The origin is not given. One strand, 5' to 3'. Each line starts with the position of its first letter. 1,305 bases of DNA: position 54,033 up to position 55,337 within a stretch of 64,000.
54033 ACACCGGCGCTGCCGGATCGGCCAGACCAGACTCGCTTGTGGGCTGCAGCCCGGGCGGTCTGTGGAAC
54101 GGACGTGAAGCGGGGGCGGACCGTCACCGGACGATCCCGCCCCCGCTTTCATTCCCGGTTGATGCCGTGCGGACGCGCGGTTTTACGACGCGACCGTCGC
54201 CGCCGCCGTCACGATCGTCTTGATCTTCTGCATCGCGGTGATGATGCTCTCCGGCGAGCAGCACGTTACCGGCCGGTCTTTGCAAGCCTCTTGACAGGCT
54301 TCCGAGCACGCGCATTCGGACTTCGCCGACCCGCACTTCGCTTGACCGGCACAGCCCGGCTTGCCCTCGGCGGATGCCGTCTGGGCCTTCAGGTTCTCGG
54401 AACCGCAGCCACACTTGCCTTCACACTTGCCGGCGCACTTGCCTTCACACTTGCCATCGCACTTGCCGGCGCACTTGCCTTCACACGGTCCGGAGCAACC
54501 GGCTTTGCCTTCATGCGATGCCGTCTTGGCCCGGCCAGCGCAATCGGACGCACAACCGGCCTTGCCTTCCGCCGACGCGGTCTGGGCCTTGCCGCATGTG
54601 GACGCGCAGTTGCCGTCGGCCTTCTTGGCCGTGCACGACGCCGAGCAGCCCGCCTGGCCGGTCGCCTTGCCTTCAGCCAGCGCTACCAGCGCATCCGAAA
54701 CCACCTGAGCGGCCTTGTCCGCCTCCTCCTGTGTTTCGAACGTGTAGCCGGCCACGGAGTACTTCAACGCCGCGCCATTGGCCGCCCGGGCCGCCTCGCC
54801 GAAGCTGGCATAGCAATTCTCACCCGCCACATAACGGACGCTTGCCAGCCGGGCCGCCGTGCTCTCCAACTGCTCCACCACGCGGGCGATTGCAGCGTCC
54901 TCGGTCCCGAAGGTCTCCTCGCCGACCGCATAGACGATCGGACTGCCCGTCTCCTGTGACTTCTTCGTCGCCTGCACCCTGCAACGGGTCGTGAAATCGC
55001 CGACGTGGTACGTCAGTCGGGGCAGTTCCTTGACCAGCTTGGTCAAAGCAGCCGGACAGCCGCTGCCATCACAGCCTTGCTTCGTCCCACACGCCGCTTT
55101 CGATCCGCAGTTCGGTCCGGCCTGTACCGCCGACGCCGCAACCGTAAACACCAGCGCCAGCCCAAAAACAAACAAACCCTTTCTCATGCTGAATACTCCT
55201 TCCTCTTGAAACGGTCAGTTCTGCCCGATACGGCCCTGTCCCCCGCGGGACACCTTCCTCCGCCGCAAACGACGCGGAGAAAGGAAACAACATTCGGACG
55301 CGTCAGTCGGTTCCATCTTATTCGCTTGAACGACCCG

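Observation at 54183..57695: Candidate metal/redox module: a CcoG/NapH-like polyferredoxin paired with a secreted repeat-built Cys-rich protein and a TPR protein with a Cys tail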

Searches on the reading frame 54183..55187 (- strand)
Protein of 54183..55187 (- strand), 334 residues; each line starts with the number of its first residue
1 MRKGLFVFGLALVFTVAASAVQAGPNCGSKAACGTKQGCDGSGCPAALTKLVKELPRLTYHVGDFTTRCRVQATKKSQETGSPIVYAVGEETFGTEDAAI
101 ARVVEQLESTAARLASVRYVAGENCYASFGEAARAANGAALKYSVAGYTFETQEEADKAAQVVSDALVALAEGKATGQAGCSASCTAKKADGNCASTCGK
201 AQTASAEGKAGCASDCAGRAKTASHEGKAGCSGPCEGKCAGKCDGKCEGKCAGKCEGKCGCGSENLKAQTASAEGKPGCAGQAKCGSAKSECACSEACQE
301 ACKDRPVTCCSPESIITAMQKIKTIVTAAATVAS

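Call 3: search_protein_families(library=pfam, proteins=[window:54183-55187:-], max_evalue=0.01)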
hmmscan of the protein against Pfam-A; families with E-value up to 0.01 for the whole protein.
window:54183-55187:- (334 aa): 0 families

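Call 4: search_protein_families(library=ncbifam, proteins=[window:54183-55187:-], max_evalue=0.01)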
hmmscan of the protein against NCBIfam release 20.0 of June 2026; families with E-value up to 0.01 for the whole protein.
window:54183-55187:- (334 aa): 0 families
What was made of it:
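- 54183..55187 (-): Secreted Cys-rich protein (334 aa, 29 Cys). It is a neighbour, not a conserved member of the module. No Pfam or NCBIfam hit (calls 3, 4).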

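Call 5: find_homologous_proteins(query=window:54183-55187:-)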
Query window:54183-55187:- (334 aa): 7 proteins with E <= 0.001 among 8000 candidates.
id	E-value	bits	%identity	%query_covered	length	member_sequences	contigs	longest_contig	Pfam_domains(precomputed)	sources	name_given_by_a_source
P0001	8.4e-206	701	100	100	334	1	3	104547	-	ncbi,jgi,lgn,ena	-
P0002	7.5e-116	405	66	100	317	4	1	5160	-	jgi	-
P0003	1.2e-109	385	64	100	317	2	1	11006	-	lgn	-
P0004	4.9e-92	327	60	97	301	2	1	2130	-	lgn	-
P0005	1.0e-24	106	35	98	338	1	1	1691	-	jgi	jgi:hypothetical protein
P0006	1.9e-8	52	33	31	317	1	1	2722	-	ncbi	-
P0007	7.9e-4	37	36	22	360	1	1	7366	-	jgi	-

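Call 8: find_encoding_contigs(protein=P0003, flank=10000)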
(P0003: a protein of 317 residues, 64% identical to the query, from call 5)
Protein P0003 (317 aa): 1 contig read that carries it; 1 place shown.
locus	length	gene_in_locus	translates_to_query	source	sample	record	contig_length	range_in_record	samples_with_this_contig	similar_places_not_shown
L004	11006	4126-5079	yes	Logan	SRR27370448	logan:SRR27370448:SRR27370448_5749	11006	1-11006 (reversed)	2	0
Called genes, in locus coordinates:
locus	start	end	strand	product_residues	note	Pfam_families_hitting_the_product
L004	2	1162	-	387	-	?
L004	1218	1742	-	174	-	-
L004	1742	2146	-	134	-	-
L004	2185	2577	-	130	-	PF05973:Gp49 (weak)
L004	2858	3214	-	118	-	-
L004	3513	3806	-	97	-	-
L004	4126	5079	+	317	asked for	-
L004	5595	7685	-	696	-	PF00989:PAS (weak), PF13188:PAS_8, PF13426:PAS_9, PF00512:HisKA, PF02518:HATPase_c, PF00072:Response_reg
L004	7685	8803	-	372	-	PF08495:FIST, PF10442:FIST_C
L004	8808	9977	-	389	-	PF00465:Fe-ADH, PF13685:Fe-ADH_2 (weak), PF25137:ADH_Fe_C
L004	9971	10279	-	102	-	PF03992:ABM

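Call 9: find_encoding_contigs(protein=P0002, flank=10000)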
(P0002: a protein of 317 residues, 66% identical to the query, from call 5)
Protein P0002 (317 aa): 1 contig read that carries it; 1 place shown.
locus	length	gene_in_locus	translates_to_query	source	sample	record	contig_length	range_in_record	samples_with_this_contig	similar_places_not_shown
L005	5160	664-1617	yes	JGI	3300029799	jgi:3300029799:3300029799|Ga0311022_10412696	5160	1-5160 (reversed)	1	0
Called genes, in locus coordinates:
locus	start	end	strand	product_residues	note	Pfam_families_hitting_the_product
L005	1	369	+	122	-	?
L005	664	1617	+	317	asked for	-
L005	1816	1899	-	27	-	-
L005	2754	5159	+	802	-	?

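Call 10: find_encoding_contigs(protein=P0007, flank=10000)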
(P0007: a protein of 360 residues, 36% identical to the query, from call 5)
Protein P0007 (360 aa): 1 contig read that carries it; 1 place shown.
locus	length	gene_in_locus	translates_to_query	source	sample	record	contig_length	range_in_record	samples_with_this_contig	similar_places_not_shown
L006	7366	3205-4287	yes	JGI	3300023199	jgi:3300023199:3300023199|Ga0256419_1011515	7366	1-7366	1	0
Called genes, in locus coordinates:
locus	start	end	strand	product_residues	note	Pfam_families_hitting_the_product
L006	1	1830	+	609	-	PF00092:VWA (weak), PF13519:VWA_2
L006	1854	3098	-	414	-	PF01745:IPT (faint), PF01715:IPPT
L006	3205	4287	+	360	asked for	-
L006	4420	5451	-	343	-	PF00902:TatC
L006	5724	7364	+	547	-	?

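Call 11: find_encoding_contigs(protein=P0006, flank=10000)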
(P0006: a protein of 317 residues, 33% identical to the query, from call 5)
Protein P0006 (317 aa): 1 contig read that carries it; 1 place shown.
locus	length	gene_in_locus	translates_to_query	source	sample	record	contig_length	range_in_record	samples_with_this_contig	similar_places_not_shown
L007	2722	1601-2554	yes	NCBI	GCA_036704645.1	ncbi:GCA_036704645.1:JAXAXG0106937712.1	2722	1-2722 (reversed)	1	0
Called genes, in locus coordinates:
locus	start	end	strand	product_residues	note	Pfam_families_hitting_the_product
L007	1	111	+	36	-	?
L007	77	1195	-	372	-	PF02265:S1-P1_nuclease (faint)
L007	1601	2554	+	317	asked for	-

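Call 43: search_protein_families(library=pfam, alignment_id=A5, max_evalue=0.1)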
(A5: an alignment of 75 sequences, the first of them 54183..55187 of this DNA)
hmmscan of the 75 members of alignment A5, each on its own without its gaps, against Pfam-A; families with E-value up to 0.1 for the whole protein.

A. member 1, window:54183-55187:- (334 aa): 0 families

B. families by the number of members that match (of 75 scanned): 30 families (the first 25 are shown)
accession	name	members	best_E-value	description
PF05036.18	SPOR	8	0.0023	SPOR domain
PF16591.11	HBM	2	0.041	Helical bimodular sensor domain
PF08292.18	RNA_pol_Rbc25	2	0.041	RNA polymerase III subunit Rpc25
PF19018.5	Vanin_C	1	0.00012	Vanin C-terminal domain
PF12158.14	DUF3592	1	0.0014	Domain of unknown function (DUF3592)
PF21890.1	Lin-28A-like_zf-CCHC_2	1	0.0017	Lin-28A-like, second zinc knuckle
PF14820.11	SPRR2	1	0.0037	Small proline-rich 2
PF17823.6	DUF5585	1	0.017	Family of unknown function (DUF5585)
PF16142.10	DUF4850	1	0.017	Domain of unknown function (DUF4850)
PF10651.15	BppU_N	1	0.019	BppU N-terminal domain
PF16342.10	DUF4972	1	0.031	Domain of unknown function (DUF4972)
PF17411.7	SmaI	1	0.033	Type II site-specific deoxyribonuclease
PF21593.2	DUF6853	1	0.04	Family of unknown function (DUF6853)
PF16319.10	SGBP_BT4661-like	1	0.042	Surface glycan binding protein BT4661-like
PF04434.22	SWIM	1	0.045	SWIM zinc finger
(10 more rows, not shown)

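Call 45: predict_structure(alignment_id=A5)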
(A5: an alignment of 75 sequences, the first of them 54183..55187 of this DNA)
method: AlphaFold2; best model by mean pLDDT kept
length: 334 residues; sequences in the alignment: 75
mean_pLDDT: 68.4   pTM: 0.59
mean pLDDT of the five models: 68.4, 67.6, 67.1, 66.3, 65.9
residues with pLDDT >= 90: 145; 70-90: 10; 50-70: 46; < 50: 133
segments of 3 or more residues with pLDDT < 50: 1-5, 9-12, 14-30, 178-189, 193-236, 245-248, 254-256, 258-293
pLDDT, mean of each block of 10 residues (from residue 1): 46 42 41 53 72 94 96 96 97 97 97 97 95 96 96 97 96 68 45 46 39 40 38 46 49 49 40 33 38 59 64 92 94 91
secondary structure, 60 per line:
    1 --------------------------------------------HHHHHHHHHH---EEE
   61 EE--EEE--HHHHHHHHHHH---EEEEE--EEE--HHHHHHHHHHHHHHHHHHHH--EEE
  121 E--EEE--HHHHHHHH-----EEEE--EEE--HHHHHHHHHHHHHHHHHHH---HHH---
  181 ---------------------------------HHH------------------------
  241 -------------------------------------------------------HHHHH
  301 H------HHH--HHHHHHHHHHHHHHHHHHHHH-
elements in order: H45-54 E58-62 E65-67 H70-80 E84-88 E91-93 H96-115 E118-121 E124-126 H129-136 E142-145 E148-150 H153-171 H296-301 H313-333
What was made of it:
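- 54672..55055 (-): Conserved domain of the Cys-rich protein (residues 45-172): four beta-beta-alpha units with the recurring motif Y-x-V-G-x5-C/F-x3-A. AF2 pLDDT is about 96 (call 45).
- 54252..54662 (-): Disordered Cys/Gly/Lys/Ala-rich linker (residues 176-312, 23 Cys). It includes the lineage-specific 12-nt (GKCx) array at 54410-54486. pLDDT below 50 (call 45).
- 54189..54251 (-): Conserved C-terminal helix of the Cys-rich family (residues 313-333). pLDDT is about 92 (call 45).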

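Call 57: fold_search(model_id=the predicted structure, library=pdb)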
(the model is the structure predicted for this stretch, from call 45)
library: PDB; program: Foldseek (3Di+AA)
matches with E <= 10: 15; with E <= 0.001: 0
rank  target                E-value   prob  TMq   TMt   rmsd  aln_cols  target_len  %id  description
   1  2fep_S                2.7e+00  0.09  0.08  0.24  10.3        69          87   13  Structure of truncated CcpA in complex with P-Ser-HPr and Sulfate ions (released 2006-06-27)
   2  1kkl_J                3.5e+00  0.06  0.08  0.22  10.6        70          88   13  L.casei HprK/P in complex with B.subtilis HPr (released 2002-08-28)
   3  1ptf                  3.7e+00  0.07  0.08  0.24  10.3        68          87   12  THE 1.6 ANGSTROMS STRUCTURE OF HISTIDINE-CONTAINING PHOSPHOTRANSFER PROTEIN HPR FROM STREPTOCOCCUS FAECALIS (released 1994-01-31)
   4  1kkl_H                5.2e+00  0.04  0.08  0.22  10.7        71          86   11  L.casei HprK/P in complex with B.subtilis HPr (released 2002-08-28)
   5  1zl9_A                5.2e+00  0.03  0.09  0.14  11.8       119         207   13  Crystal Structure of a major nematode C.elegans specific GST (CE01613) (released 2005-05-17)
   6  3le3_A                5.8e+00  0.04  0.09  0.24  11.2        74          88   18  Crystal structure of apoHPr monomer from Thermoanaerobacter tengcongensis (released 2010-12-15)
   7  3le1_A                7.7e+00  0.04  0.09  0.24  11.1        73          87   18  Crystal structure of apoHPr monomer from Thermoanaerobacter tengcongensis (released 2010-12-15)
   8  1kkl_I                8.1e+00  0.03  0.08  0.22  10.6        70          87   13  L.casei HprK/P in complex with B.subtilis HPr (released 2002-08-28)
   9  1sph_A                8.6e+00  0.04  0.08  0.24  10.5        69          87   12  REFINED STRUCTURES OF THE ACTIVE S83C AND IMPAIRED S46D HPRS: EVIDENCE THAT PHOSPHORYLATION DOES NOT REQUIRE A BACKBON (released 1995-02-07)
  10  1opd                  8.6e+00  0.03  0.09  0.25  11.1        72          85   15  HISTIDINE-CONTAINING PROTEIN (HPR), MUTANT WITH SER 46 REPLACED BY ASP (S46D) (released 1997-08-20)
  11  1y4y_A                8.6e+00  0.03  0.08  0.21  10.6        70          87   11  X-ray crystal structure of Bacillus stearothermophilus Histidine phosphocarrier protein (Hpr) (released 2005-02-22)
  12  7mwc_C                8.6e+00  0.01  0.07  0.06  11.0        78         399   12  ERAP1 binds peptide C-terminus of a LPF sequence (AAAAFKARKF) (released 2021-07-28)
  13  3le1_B                9.6e+00  0.03  0.09  0.25  10.9        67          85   15  Crystal structure of apoHPr monomer from Thermoanaerobacter tengcongensis (released 2010-12-15)
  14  3tj9_B                9.6e+00  0.03  0.07  0.14  11.2        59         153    7  Crystal structure of Helicobacter pylori UreE bound to Zn2+ (released 2011-11-02)
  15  4iq1_B                9.6e+00  0.02  0.09  0.12  12.9       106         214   12  Crystal structure of glutathione s-transferase MHA_0454 (TARGET EFI-507015) FROM Mannheimia haemolytica, SUBSTRATE-FRE (released 2013-01-23)
